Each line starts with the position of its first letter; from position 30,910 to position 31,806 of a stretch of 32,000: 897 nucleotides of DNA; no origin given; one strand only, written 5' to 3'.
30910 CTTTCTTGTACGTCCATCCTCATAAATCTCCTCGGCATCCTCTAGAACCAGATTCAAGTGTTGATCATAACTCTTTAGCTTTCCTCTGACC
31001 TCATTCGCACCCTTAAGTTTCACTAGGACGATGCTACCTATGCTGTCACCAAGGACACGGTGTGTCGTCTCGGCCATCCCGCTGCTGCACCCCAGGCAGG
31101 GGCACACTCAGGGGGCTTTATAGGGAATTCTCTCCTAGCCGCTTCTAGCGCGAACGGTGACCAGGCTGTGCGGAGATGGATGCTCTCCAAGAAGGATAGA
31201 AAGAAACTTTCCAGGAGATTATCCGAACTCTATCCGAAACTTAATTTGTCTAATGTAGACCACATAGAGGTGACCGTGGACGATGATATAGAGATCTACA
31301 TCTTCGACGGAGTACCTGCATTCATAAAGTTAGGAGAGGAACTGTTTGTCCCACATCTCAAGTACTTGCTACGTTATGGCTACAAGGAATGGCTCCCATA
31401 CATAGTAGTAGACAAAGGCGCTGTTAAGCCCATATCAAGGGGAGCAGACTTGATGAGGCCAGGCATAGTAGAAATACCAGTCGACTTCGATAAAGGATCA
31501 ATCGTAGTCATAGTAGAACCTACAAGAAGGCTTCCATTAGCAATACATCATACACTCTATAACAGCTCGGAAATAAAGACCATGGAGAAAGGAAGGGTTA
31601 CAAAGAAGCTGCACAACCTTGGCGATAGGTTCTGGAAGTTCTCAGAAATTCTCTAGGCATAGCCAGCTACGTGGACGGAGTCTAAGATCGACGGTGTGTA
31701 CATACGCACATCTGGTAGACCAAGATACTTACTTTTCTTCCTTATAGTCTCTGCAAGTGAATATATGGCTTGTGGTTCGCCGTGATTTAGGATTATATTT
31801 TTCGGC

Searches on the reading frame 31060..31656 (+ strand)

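Call 98: search_protein_families(library=pfam, proteins=[window:31060-31656:+], max_evalue=0.001)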
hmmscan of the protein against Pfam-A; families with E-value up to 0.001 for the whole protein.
window:31060-31656:+ (198 aa): 3 families
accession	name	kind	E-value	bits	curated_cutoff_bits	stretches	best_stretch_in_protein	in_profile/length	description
PF01472.26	PUA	-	6.7e-16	58.4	24.8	1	113-182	1-69/74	PUA domain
PF09183.16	DUF1947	-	9.6e-14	51.8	22.5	1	39-105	2-64/65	Domain of unknown function (DUF1947)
PF17832.7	Pre-PUA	-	3.8e-05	24.6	23.5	1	42-106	13-85/86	Pre-PUA-like domain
